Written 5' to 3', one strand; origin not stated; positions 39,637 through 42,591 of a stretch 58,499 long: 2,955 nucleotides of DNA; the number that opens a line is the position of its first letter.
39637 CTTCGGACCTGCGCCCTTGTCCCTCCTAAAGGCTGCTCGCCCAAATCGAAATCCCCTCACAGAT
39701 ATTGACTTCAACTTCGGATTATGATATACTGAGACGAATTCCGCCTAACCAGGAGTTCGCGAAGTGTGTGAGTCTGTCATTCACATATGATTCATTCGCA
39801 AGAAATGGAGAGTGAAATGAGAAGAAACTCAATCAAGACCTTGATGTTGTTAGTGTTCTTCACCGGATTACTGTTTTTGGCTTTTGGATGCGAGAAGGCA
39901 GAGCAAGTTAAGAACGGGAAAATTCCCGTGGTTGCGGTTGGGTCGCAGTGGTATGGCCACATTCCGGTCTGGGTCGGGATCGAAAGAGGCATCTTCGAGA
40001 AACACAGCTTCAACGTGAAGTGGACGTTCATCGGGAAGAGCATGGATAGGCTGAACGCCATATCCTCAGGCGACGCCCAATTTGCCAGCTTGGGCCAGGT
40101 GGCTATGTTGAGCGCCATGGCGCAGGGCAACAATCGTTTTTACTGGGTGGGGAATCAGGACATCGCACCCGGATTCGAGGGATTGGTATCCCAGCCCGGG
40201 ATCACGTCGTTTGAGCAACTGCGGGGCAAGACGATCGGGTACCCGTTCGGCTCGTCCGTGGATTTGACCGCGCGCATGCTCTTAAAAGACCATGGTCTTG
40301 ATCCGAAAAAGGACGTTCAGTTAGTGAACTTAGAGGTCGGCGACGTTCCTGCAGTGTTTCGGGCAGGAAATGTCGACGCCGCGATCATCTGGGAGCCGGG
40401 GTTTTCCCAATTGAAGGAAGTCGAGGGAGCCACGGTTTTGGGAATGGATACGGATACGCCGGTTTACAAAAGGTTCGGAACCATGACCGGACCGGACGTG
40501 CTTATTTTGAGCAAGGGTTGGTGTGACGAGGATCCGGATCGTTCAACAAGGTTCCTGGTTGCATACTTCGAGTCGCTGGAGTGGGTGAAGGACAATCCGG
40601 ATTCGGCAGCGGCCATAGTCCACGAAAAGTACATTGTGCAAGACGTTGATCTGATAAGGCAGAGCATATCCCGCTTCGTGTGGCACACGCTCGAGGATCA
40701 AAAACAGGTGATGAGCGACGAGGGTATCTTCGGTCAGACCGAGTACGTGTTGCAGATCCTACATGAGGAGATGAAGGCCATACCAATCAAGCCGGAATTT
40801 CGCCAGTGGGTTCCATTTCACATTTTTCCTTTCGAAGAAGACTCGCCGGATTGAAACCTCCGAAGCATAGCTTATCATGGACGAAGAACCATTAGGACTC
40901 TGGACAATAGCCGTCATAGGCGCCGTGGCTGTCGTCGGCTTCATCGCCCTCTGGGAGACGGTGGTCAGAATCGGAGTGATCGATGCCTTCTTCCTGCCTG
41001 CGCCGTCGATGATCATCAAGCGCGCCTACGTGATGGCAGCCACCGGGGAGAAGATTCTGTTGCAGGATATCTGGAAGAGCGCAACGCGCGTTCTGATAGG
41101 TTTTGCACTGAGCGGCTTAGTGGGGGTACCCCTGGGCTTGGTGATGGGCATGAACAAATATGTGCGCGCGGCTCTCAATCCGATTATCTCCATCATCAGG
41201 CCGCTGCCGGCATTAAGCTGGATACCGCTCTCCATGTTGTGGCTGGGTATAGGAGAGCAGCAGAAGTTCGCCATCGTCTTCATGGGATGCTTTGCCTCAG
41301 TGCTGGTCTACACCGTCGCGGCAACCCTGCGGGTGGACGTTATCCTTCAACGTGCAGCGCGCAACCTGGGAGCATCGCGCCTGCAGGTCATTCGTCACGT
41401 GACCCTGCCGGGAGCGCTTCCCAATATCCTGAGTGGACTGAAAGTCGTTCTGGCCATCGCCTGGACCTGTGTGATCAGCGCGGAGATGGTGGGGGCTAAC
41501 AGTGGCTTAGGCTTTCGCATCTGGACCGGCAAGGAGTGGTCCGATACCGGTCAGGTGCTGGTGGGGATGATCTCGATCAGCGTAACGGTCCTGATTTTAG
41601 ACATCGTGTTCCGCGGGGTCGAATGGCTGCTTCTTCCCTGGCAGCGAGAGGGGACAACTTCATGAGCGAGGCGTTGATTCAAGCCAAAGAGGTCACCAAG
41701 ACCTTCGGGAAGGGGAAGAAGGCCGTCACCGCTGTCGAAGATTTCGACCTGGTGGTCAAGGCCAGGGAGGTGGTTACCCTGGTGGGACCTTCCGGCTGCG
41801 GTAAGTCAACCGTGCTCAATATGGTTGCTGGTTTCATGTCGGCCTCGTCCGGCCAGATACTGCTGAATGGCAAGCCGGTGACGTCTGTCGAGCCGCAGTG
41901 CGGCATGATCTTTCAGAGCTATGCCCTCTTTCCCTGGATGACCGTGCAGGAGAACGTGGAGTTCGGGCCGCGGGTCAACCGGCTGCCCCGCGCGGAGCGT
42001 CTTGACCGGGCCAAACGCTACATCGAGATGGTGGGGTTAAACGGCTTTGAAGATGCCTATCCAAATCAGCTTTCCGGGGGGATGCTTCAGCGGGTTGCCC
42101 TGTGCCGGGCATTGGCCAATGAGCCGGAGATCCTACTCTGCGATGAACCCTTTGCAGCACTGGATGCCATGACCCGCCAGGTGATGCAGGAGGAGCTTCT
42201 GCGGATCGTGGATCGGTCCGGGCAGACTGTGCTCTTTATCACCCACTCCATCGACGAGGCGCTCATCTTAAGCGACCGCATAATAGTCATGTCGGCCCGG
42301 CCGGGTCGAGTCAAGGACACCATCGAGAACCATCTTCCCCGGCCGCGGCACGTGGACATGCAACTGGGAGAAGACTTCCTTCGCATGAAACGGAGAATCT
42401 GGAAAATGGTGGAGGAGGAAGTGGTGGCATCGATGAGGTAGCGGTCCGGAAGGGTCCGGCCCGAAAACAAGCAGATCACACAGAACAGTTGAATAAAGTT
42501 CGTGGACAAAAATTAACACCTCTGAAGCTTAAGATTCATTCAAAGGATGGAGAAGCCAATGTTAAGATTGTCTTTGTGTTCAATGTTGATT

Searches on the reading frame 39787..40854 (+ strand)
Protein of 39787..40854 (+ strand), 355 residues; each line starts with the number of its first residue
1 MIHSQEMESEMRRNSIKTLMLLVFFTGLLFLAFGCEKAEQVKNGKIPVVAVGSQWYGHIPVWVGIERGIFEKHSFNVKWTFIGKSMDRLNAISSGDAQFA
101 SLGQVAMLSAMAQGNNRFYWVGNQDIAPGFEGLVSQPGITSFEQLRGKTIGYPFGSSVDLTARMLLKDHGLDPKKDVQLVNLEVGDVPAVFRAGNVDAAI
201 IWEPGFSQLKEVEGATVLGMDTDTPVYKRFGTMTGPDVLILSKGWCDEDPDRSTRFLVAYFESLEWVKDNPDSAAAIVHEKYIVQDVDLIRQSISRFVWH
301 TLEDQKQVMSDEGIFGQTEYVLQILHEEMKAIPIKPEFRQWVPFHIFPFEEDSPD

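Call 66: search_protein_families(library=pfam, proteins=[window:39787-40854:+], max_evalue=0.001)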
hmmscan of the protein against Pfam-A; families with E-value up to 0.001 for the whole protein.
window:39787-40854:+ (355 aa): 3 families
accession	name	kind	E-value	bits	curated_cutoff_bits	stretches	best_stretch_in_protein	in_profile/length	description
PF09084.16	NMT1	-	6e-18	66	20.5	1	57-274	3-216/216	NMT1/THI5 like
PF13379.11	NMT1_2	-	6.4e-12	46.3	24.7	1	147-277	123-247/252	NMT1-like family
PF12974.12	Phosphonate-bd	-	4.4e-05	23.4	27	1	90-211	44-172/242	ABC transporter, phosphonate, periplasmic substrate-binding protein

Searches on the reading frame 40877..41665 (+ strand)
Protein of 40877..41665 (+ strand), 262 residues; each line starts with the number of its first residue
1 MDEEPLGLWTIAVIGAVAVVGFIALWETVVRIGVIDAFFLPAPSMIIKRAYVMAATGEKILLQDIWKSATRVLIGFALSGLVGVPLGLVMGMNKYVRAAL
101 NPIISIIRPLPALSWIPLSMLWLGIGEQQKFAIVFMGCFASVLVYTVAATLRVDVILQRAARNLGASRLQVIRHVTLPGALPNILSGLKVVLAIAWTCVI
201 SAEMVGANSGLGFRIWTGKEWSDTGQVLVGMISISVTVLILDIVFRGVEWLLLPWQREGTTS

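Call 66: search_protein_families(library=pfam, proteins=[window:40877-41665:+], max_evalue=0.001)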
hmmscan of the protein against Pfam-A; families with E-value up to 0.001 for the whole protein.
window:40877-41665:+ (262 aa): 1 family
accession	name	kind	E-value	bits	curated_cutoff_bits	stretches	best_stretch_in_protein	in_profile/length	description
PF00528.27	BPD_transp_1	-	9.7e-27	94.3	26.4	1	83-246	1-172/184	Binding-protein-dependent transport system inner membrane component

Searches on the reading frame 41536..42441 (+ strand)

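Call 66: search_protein_families(library=pfam, proteins=[window:41536-42441:+], max_evalue=0.001)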
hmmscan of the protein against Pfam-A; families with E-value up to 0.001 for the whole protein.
window:41536-42441:+ (301 aa): 5 families
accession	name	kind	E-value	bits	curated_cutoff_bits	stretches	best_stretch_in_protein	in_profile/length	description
PF00005.33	ABC_tran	-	1.2e-33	117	25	1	68-207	2-137/137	ABC transporter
PF13304.12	AAA_21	-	0.0001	23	27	0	176-238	235-299/304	AAA domain, putative AbiEii toxin, Type IV TA system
PF03193.22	RsgA_GTPase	-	0.00036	20.8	30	0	66-107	96-136/174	RsgA GTPase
PF13401.12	AAA_22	-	0.00043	21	27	0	77-241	5-128/130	AAA domain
PF00004.35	AAA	-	0.00063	20.6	21.2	0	81-103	2-24/131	ATPase family associated with various cellular activities (AAA)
